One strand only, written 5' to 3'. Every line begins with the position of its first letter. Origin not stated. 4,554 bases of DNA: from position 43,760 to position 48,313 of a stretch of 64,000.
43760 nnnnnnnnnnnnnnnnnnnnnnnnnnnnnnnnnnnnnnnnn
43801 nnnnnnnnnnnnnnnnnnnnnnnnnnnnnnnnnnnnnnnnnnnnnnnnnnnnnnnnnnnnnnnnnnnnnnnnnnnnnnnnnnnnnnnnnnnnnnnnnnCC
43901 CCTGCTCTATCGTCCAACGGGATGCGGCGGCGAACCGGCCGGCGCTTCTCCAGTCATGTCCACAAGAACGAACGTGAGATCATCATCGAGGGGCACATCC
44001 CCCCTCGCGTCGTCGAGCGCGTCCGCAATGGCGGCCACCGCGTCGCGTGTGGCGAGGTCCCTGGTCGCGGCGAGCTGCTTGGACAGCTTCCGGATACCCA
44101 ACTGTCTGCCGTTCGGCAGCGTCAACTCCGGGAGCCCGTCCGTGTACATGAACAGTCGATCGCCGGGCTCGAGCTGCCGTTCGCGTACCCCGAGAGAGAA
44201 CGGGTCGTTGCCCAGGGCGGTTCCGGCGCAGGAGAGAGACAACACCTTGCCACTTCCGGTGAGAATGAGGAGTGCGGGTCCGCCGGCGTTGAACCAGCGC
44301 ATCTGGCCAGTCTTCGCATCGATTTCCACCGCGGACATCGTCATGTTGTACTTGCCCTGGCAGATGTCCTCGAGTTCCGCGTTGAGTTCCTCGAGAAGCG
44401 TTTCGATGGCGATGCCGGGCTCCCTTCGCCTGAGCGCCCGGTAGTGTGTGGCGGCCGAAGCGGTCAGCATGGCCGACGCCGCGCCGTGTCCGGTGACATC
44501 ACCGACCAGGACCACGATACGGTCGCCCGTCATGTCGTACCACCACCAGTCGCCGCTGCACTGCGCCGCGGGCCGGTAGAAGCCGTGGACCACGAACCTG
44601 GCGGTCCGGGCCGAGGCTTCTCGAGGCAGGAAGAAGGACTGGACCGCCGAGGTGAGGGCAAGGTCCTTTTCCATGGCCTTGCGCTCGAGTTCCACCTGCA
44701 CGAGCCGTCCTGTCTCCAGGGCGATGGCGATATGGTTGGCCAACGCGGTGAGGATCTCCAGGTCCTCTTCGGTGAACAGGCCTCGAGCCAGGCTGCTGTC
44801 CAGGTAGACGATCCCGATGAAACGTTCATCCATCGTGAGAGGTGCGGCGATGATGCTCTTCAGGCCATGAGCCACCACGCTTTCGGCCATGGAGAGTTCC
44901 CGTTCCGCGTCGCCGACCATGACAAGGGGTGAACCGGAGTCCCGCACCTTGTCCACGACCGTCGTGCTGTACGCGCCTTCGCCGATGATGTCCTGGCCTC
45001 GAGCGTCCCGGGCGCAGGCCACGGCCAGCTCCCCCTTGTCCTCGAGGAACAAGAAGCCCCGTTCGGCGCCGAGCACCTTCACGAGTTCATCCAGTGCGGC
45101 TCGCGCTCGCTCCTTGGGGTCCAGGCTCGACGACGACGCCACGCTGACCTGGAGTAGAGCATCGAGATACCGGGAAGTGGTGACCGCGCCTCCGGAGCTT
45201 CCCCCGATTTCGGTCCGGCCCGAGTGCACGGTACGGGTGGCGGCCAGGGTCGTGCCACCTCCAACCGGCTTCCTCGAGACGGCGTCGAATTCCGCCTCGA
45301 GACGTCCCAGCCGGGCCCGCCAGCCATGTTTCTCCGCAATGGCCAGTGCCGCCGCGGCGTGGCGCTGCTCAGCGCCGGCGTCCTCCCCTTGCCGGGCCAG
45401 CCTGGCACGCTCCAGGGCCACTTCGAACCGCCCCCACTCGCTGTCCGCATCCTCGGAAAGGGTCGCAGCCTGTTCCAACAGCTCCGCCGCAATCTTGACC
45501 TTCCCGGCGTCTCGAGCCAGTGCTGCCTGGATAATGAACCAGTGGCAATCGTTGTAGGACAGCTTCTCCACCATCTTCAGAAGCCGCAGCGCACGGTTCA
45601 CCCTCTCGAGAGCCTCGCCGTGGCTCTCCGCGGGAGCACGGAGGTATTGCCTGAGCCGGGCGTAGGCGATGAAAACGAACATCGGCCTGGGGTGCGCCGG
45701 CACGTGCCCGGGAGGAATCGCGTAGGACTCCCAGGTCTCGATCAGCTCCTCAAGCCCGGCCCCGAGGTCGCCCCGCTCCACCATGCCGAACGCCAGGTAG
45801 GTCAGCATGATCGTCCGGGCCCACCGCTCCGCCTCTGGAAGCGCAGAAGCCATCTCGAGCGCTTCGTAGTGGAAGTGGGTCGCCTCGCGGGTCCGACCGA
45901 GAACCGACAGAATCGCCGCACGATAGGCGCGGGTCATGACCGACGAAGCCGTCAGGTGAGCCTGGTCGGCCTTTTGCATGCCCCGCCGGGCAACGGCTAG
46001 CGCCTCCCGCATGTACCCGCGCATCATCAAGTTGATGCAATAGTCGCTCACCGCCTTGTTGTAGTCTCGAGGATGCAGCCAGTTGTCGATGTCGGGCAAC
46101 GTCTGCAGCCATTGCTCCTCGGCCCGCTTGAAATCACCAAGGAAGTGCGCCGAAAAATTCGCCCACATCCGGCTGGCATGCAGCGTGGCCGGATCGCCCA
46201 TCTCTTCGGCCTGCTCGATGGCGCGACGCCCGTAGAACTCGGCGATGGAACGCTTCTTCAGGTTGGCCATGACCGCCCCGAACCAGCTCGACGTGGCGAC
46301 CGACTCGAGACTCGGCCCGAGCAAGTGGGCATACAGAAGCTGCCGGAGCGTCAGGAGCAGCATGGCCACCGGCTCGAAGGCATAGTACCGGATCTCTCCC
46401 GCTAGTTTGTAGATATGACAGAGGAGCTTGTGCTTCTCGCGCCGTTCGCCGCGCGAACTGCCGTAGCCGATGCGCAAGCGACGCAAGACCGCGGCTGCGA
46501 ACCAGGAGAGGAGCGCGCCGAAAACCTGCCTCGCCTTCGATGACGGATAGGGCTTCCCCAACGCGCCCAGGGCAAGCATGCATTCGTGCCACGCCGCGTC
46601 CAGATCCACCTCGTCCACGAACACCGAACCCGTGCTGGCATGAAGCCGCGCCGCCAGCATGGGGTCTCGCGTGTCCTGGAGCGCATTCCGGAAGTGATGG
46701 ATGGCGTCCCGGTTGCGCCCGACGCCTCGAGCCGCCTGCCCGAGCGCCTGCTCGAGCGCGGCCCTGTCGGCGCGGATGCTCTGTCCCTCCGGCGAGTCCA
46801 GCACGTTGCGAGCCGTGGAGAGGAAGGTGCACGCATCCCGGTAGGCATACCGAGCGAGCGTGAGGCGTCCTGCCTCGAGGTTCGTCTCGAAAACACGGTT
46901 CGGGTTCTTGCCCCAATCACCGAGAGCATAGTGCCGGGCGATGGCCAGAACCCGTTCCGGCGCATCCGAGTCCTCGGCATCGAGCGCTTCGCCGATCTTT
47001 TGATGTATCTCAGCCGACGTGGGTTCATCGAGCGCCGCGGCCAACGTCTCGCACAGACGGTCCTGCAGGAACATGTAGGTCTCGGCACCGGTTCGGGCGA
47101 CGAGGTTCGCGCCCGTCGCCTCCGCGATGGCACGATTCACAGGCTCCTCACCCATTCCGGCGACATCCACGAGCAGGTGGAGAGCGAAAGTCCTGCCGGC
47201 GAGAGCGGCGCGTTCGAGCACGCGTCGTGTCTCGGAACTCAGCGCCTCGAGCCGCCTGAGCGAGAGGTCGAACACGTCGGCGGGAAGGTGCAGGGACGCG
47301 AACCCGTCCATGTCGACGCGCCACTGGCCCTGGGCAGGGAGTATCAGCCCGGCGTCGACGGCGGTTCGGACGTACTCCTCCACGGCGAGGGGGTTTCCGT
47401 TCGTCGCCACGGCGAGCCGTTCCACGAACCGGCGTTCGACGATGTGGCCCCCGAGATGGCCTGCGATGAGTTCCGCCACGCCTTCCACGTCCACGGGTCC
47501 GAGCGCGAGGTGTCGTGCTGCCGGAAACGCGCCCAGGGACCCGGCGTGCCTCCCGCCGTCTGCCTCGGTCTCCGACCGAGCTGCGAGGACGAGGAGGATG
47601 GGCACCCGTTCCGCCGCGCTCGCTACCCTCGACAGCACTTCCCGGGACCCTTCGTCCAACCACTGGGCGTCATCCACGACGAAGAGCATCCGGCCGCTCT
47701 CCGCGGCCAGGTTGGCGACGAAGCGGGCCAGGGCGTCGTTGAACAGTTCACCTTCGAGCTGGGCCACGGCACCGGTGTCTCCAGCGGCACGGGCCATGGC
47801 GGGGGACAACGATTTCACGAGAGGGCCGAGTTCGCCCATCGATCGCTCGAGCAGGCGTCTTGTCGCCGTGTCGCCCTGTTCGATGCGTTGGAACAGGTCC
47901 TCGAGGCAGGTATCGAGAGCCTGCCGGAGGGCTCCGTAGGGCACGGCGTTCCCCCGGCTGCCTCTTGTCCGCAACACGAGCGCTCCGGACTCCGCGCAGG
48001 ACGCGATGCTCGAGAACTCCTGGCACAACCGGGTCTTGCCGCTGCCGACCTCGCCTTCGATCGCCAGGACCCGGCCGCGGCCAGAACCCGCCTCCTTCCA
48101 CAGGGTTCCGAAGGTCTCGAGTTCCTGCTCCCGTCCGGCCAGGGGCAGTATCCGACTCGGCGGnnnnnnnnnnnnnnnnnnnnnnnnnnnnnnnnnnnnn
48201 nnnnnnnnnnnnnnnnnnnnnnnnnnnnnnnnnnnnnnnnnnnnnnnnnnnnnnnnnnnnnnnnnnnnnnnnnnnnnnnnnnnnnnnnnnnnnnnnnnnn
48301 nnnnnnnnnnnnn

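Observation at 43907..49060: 1717-aa kinase-plus-phosphatase signalling giant (STK, AAA/STAND, TPR, GAF, PP2C) directly upstream of a megasynthase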

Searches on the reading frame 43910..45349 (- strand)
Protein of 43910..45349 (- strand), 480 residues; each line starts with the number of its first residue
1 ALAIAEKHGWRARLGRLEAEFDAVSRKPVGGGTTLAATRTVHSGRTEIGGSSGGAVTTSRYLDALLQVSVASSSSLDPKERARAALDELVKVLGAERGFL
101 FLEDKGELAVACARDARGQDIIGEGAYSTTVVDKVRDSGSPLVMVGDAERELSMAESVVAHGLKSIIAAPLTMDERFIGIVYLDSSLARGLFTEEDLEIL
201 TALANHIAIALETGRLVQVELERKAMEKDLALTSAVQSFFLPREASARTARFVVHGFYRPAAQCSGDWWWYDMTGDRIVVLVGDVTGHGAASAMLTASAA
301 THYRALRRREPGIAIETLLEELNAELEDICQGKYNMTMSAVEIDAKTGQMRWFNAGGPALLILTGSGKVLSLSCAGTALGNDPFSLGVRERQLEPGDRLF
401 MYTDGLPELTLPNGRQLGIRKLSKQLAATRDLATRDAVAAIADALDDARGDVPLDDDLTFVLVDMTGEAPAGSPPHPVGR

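Call 32: find_related_loci(query=A3, collection=metagenome_contigs, flank=10000)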
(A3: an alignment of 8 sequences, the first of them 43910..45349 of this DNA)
Query A3 (480 aa) in metagenome_contigs; peptide patterns used: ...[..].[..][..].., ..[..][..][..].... (x = any residue, [..] = any of these).
600 stretches matched a pattern (row limit reached: there are more); 207 encode a relative of the query (tblastn E <= 1e-3); the best 80 are kept; 79 distinct loci.
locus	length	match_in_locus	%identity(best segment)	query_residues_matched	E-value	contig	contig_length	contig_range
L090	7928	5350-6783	46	1-465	5e-129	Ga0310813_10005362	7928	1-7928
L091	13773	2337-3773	46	1-467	1e-128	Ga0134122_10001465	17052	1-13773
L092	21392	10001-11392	43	1-465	3e-117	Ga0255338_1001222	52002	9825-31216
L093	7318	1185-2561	43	1-464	1e-111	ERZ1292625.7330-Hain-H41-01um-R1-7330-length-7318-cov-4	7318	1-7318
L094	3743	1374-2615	41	60-470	1e-100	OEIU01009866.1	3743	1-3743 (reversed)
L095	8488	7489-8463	49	1-312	6e-87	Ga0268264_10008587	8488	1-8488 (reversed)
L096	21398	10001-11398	37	1-480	3e-85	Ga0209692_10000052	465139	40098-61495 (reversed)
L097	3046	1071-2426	38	1-466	4e-83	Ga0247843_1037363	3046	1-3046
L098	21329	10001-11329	42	1-461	9e-91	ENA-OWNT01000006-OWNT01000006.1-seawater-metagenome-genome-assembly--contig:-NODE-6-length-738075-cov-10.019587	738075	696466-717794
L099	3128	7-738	45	223-465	6e-67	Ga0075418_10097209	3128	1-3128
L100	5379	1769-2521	45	219-467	2e-62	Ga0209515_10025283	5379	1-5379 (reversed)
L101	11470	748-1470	43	225-464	8e-54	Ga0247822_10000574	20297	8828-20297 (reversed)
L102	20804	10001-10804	43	1-264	5e-53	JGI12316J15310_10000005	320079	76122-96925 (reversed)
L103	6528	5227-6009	41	215-464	4e-51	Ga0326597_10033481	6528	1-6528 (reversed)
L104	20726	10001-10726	41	225-465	1e-50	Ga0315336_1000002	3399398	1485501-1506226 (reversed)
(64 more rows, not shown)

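Call 37: search_protein_families(library=pfam, proteins=[L096:346-2112:+, L096:2692-3804:-, L096:3609-4766:+, L096:5164-6333:+, L096:11334-13457:+, L096:13457-15034:+, L096:14889-16088:+, L096:16413-17573:+, L096:17727-19220:+, L096:19346-20368:+], max_evalue=0.001)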
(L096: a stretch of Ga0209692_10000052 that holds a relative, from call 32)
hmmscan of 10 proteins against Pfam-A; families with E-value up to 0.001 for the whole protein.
L096:346-2112:+ (589 aa): 14 families
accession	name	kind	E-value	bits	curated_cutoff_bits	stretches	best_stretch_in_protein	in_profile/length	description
PF07719.23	TPR_2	-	2.2e-12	46.5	27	1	544-574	4-34/34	Tetratricopeptide repeat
PF13181.12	TPR_8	-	2.3e-10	40.2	25.7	0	544-574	4-34/34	Tetratricopeptide repeat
PF00515.34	TPR_1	-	1.4e-08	34.6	27.8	0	549-574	9-34/34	Tetratricopeptide repeat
PF02636.23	Methyltransf_28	-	2.1e-08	34.4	23.3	1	121-361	3-195/249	Putative S-adenosyl-L-methionine-dependent methyltransferase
PF14559.12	TPR_19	-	2.2e-08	34.8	25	0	450-498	2-50/68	Tetratricopeptide repeat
PF13176.12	TPR_7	-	3.1e-08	33.5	27.9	0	543-576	1-34/36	Tetratricopeptide repeat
PF13428.12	TPR_14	-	3.8e-08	33.7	23.5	1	547-584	7-44/44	Tetratricopeptide repeat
PF13414.12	TPR_11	-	4.6e-07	29.9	26.8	0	555-582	8-35/42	TPR repeat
PF13424.12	TPR_12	-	8.9e-07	29.5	30.1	0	543-570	47-74/77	Tetratricopeptide repeat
PF13431.12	TPR_17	-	2.6e-05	24.6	24.4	0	540-561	12-33/34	Tetratricopeptide repeat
PF13374.12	TPR_10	-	2.7e-05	24.4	27.5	0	543-570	4-31/42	Tetratricopeptide repeat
PF08242.18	Methyltransf_12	-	7.7e-05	23.8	30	1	141-242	1-80/98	Methyltransferase domain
PF13432.12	TPR_16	-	8.1e-05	23.4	32.7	0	477-538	1-61/65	Tetratricopeptide repeat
PF24575.1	TPR_Slam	-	9e-05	23.3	35.2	0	443-484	51-92/104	Surface lipoprotein assembly modifier, N-terminal TPR repeats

L096:2692-3804:- (371 aa): 0 families

L096:3609-4766:+ (386 aa): 0 families

L096:5164-6333:+ (390 aa): 4 families
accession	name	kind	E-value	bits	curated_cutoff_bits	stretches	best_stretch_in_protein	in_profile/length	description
PF00990.26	GGDEF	-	1.3e-40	139.2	23.8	1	203-351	2-160/161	Diguanylate cyclase, GGDEF domain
PF08448.16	PAS_4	-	1.3e-10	41.9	23.1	1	43-152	1-108/110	PAS fold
PF13426.13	PAS_9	-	7e-07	29.9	27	1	49-151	3-103/103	PAS domain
PF00989.32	PAS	-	0.00034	21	22.6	0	42-139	6-103/113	PAS fold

L096:11334-13457:+ (708 aa): 3 families
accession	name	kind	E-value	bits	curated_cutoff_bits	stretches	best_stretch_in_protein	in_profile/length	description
PF00501.34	AMP-binding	-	1e-63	215.9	29.9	1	54-454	2-384/384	AMP-binding enzyme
PF23024.1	AMP-dom_DIP2-like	-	6.2e-13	49.2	27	1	498-613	2-106/110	Disco-interacting protein 2-like, AMP domain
PF00550.31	PP-binding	-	1.1e-07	32.4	20.8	1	636-701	2-67/67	Phosphopantetheine attachment site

L096:13457-15034:+ (526 aa): 3 families
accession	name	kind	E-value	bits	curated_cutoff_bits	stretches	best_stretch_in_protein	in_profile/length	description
PF00155.27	Aminotran_1_2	-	8.1e-50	170.4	19.7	1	174-515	2-360/361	Aminotransferase class I and II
PF07238.19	PilZ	-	4.9e-12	46.5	22.5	1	7-101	5-100/102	PilZ domain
PF01212.27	Beta_elim_lyase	-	1.5e-07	31.5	27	1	220-400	34-215/288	Beta-eliminating lyase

L096:14889-16088:+ (400 aa): 0 families

L096:16413-17573:+ (387 aa): 0 families

L096:17727-19220:+ (498 aa): 0 families

L096:19346-20368:+ (341 aa): 2 families
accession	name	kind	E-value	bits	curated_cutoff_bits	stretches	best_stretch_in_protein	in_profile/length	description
PF03815.24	LCCL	-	1.4e-51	173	22.6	3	254-322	29-96/96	LCCL domain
PF08642.15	Rxt3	-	3.8e-23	83.1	29.9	2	52-77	21-46/127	Histone deacetylation protein Rxt3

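Call 61: search_solved_structures(query=A3, max_evalue=0.001)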
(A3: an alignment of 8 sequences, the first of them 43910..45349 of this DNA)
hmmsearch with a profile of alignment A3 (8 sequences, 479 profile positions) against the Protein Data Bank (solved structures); distinct sequences matched with E-value up to 0.001: 12.
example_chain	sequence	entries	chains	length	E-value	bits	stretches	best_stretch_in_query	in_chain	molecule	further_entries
3ke6_A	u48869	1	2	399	2.4e-15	59.4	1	273-420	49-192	Protein Rv1364c/MT1410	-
6k4e_A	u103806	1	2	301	2.6e-12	49.4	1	231-472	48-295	Putative serine phosphatase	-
3es2_A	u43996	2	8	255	3.7e-07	32.4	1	263-421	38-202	Probable two-component response regulator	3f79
3eq2_A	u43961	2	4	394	9.7e-07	31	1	247-421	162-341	Probable two-component response regulator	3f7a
5w10_A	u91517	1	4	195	2.2e-06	29.9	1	82-223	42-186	cGMP-specific phosphodiesterase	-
5mqh_A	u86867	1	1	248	3.5e-06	29.2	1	328-477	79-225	Serine phosphatase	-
3t91_A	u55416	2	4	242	5.3e-06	28.6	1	331-477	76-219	Stage II sporulation protein E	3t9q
5ucg_A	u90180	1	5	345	1.2e-05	27.4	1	331-477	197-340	Stage II sporulation protein E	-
1ykd_A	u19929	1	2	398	2.7e-05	26.2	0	59-127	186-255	adenylate cyclase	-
4g3k_A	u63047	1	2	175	3.5e-05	25.9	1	68-239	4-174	Transcriptional regulator nlh1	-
4mcw_A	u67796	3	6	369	0.00015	23.8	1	67-225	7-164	Metal dependent phosphohydrolase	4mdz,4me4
4g3w_A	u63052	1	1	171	0.00025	23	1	68-231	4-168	Transcriptional regulator nlh1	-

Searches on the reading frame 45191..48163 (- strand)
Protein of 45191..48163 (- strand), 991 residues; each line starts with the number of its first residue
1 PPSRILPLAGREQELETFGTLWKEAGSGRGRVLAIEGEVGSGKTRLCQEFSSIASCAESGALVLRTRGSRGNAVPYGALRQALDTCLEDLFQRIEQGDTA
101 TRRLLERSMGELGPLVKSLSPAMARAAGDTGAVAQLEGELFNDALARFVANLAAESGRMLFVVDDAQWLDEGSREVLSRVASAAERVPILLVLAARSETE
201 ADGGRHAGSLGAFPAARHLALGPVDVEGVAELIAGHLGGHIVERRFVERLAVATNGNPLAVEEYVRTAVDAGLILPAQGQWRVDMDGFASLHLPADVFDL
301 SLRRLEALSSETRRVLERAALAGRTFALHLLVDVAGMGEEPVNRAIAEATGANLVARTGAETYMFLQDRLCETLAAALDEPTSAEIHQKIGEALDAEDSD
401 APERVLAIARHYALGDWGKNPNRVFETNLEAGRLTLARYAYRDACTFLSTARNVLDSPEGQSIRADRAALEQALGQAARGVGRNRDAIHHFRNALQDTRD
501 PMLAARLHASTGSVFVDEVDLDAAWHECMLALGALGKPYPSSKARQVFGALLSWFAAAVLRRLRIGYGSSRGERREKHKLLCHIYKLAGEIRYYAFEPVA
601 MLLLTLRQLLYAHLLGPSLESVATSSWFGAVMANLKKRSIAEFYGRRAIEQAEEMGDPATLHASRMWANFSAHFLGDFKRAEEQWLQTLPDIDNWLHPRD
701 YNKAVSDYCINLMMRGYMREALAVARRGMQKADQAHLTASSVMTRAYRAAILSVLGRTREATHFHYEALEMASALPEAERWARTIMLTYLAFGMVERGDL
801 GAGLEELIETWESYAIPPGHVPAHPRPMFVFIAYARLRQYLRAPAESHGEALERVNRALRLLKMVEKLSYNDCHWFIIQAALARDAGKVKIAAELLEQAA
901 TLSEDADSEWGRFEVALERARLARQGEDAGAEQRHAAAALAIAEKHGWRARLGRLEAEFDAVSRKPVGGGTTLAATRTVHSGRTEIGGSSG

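Call 94: search_solved_structures(query=window:45191-48163:-, max_evalue=1)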
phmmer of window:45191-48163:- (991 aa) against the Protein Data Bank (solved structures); distinct sequences matched with E-value up to 1: 1.
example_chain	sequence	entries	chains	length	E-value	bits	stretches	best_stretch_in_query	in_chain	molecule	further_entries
7r81_S1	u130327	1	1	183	0.39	12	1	439-505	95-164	60S ribosomal protein L18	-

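Call 95: search_protein_families(library=pfam, proteins=[window:45191-47587:-], max_evalue=10)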
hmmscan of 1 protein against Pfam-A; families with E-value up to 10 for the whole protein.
window:45191-47587:- (799 aa): 4 families
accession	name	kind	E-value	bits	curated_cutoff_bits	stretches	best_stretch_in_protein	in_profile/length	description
PF17874.7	TPR_MalT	-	0.0028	17.4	45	1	480-596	50-168/336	MalT-like TPR region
PF24575.1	TPR_Slam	-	0.1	13.4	35.2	1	273-316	44-86/104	Surface lipoprotein assembly modifier, N-terminal TPR repeats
PF13432.12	TPR_16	-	0.14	13.1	32.7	1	281-332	2-50/65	Tetratricopeptide repeat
PF00515.34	TPR_1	-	2.1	8.7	27.8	0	282-304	7-29/34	Tetratricopeptide repeat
